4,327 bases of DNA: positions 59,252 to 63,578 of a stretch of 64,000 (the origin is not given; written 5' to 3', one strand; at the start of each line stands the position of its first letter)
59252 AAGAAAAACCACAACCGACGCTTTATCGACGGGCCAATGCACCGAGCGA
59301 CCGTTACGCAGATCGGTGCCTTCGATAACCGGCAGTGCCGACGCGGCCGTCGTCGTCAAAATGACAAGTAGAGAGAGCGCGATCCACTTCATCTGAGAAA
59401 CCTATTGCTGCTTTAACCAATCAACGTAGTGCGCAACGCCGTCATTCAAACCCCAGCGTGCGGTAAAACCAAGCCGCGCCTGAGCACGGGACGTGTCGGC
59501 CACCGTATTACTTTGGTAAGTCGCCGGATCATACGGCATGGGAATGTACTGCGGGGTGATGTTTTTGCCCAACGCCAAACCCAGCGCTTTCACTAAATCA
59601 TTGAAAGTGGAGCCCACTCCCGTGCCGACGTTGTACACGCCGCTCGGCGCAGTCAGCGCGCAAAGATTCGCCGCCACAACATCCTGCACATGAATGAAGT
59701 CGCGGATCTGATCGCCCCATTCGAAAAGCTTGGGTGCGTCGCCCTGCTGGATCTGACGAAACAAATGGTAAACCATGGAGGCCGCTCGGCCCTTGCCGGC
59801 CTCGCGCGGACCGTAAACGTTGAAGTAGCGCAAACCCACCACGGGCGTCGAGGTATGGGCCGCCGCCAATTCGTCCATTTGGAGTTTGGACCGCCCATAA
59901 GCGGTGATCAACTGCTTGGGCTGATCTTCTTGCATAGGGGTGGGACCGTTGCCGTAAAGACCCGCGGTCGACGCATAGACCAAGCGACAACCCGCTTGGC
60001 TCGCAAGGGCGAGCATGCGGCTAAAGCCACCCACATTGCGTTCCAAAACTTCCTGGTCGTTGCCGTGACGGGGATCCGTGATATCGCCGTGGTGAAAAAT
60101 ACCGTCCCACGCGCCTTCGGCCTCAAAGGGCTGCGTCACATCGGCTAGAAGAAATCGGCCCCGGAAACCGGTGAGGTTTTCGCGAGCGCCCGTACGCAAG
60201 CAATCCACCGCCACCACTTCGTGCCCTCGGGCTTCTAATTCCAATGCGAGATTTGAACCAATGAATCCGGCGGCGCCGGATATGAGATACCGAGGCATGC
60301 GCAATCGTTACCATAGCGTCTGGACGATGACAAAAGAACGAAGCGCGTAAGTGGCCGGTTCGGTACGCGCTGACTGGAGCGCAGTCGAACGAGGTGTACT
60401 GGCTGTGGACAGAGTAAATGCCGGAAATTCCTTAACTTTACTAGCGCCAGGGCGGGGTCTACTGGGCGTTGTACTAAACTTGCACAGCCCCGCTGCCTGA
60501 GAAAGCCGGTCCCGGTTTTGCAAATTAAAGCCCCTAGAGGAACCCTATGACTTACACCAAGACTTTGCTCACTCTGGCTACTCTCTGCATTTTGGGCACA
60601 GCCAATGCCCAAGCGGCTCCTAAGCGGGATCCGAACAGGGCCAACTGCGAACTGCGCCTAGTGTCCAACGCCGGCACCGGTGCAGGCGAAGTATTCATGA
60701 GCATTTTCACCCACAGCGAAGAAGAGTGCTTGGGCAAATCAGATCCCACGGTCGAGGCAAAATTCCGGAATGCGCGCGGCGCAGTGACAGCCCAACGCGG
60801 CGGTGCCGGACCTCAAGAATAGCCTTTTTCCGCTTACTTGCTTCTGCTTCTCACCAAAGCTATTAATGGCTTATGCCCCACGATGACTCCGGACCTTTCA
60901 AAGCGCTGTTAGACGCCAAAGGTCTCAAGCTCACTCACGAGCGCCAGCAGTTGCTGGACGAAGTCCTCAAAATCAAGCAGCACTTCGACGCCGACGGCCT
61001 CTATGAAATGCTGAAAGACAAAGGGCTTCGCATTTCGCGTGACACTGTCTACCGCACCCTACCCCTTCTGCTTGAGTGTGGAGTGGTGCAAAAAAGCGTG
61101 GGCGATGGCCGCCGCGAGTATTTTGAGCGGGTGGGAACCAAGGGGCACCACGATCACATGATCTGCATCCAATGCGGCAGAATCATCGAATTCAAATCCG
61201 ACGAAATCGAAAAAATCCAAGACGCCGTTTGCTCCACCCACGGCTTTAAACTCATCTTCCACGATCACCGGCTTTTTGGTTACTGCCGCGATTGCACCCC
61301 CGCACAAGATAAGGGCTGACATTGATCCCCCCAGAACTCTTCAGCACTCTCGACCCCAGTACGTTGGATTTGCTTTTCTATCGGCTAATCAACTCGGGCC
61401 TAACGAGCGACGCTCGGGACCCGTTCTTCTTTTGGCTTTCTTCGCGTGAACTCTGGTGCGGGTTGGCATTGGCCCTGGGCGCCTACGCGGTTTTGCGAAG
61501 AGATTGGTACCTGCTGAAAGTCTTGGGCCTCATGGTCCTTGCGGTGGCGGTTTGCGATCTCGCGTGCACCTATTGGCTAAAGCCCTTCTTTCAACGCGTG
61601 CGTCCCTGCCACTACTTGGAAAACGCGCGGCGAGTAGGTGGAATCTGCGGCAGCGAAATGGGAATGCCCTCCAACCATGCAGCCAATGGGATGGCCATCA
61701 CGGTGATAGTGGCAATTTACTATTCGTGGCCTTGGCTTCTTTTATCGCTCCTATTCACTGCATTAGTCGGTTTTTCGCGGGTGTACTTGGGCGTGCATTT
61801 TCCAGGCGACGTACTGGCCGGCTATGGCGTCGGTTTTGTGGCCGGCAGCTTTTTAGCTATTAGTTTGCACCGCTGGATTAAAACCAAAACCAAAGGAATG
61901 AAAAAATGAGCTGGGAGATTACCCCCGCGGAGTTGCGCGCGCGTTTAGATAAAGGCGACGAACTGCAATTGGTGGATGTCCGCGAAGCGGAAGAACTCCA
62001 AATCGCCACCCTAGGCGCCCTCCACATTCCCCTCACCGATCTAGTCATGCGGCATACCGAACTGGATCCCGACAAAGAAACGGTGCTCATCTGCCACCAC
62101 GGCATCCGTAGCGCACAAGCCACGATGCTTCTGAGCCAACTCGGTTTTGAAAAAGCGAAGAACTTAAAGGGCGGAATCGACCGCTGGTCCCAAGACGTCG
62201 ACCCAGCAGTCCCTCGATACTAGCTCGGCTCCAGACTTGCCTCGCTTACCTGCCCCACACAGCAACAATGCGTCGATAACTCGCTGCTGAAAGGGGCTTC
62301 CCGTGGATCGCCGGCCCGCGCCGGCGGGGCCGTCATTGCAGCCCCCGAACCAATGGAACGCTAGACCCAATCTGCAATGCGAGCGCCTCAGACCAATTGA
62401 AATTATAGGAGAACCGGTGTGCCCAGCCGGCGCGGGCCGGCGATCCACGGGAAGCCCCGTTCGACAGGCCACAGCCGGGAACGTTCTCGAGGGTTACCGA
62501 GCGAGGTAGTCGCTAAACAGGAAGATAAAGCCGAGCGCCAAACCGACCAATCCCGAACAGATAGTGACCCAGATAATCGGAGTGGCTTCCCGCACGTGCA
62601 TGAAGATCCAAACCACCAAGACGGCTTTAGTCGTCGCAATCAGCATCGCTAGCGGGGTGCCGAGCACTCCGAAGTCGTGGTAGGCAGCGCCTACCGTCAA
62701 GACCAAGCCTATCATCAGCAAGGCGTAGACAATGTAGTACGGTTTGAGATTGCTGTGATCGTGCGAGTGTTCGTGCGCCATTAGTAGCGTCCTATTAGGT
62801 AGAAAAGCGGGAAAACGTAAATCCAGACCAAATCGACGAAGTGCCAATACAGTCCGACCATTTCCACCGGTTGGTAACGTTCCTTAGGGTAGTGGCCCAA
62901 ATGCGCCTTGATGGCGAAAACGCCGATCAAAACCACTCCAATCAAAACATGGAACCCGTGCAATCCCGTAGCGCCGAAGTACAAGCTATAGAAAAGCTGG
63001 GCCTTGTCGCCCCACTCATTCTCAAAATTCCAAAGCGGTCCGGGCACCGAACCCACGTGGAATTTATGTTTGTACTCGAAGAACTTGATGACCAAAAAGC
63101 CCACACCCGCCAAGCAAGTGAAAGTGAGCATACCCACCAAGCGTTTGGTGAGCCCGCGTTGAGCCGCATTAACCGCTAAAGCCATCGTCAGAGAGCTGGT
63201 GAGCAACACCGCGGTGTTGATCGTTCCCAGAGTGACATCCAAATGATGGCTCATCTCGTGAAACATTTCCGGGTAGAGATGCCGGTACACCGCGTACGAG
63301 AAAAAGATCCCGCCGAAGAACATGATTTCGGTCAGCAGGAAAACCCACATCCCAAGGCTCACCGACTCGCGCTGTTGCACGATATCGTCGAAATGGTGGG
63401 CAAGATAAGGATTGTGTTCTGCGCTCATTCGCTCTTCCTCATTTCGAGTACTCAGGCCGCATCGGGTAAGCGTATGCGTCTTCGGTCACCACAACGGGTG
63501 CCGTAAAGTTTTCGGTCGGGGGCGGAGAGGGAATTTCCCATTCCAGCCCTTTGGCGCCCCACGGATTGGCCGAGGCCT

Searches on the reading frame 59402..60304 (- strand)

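Call 110: search_protein_families(library=ncbifam, proteins=[window:59402-60304:-], max_evalue=0.00001)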
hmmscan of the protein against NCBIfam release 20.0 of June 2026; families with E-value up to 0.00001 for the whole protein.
window:59402-60304:- (300 aa): 17 families
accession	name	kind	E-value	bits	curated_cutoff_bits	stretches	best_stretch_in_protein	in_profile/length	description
TIGR02197.1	heptose_epim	equivalog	4.4e-72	242.9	274.6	1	7-299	2-315/316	ADP-glyceromanno-heptose 6-epimerase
NF008360.0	PRK11150.1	equivalog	4.6e-41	141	452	1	7-299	3-308/310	ADP-glyceromanno-heptose 6-epimerase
TIGR01179.1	galE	equivalog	8.9e-32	110.2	262.3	1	7-299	3-327/332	UDP-glucose 4-epimerase GalE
TIGR01181.1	dTDP_gluc_dehyt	equivalog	3.1e-17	62.7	365.1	1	5-299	1-313/321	dTDP-glucose 4,6-dehydratase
NF007956.0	PRK10675.1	subfamily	9.3e-17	61.1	394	1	6-296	3-328/338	UDP-glucose 4-epimerase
TIGR04180.1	EDH_00030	hypoth_equivalog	2.5e-16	59.6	475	1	85-252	92-263/297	NAD-dependent 4,6-dehydratase LegB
NF011728.1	PRK15181.1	equivalog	6.9e-16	58.2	760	1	5-296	17-336/348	Vi polysaccharide biosynthesis UDP-N-acetylglucosaminuronic acid C-4 epimerase TviC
TIGR03466.1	HpnA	hypoth_equivalog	1.2e-12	47.4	367.65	1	6-218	3-218/327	hopanoid-associated sugar epimerase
NF042422.1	oxyalk_red_OleD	equivalog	1.2e-09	38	580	1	6-217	3-215/329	2-alkyl-3-oxoalkanoate reductase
TIGR01777.1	yfcH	hypoth_equivalog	2.2e-09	37.3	207.35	0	104-250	103-246/292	TIGR01777 family oxidoreductase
NF058621.1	DiazavRedAvaA7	equivalog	1.6e-08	34.6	400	0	140-227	148-230/304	3-diazoavenalumate denitrifying reductase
NF042423.1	oxyalk_red_Shew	equivalog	7.7e-08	31.8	580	1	4-216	9-220/331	2-alkyl-3-oxoalkanoate reductase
TIGR01746.1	Thioester-redct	subfamily_domain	1.3e-07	31.2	213.35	0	67-241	90-277/371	thioester reductase domain-containing protein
NF052578.1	StrlDmthSdmBMthl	equivalog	2.4e-07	30.8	600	1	7-218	4-217/328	sterol demethylase protein SdmB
NF047922.1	GDPFucSynFcl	equivalog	2.2e-06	27.4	500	0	162-297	163-301/308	GDP-L-fucose synthase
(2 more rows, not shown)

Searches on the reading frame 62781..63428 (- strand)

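Call 110: search_protein_families(library=ncbifam, proteins=[window:62781-63428:-], max_evalue=0.00001)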
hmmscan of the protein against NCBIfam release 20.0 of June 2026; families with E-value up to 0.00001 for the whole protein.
window:62781-63428:- (215 aa): 4 families
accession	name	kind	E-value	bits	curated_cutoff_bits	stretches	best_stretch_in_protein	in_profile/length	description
NF050119.1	aa3_CtaE_Actin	exception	1.6e-28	100.2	190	1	18-212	6-189/190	aa3-type cytochrome oxidase subunit III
TIGR02842.1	CyoC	equivalog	3.4e-27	95.9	223.75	1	25-213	3-178/180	cytochrome o ubiquinol oxidase subunit III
TIGR02897.1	QoxC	equivalog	6.7e-23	81.8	239.9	1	19-213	6-188/190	cytochrome aa3 quinol oxidase subunit III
NF007944.0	PRK10663.1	equivalog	7e-21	74.9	340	1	23-213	25-202/204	cytochrome o ubiquinol oxidase subunit III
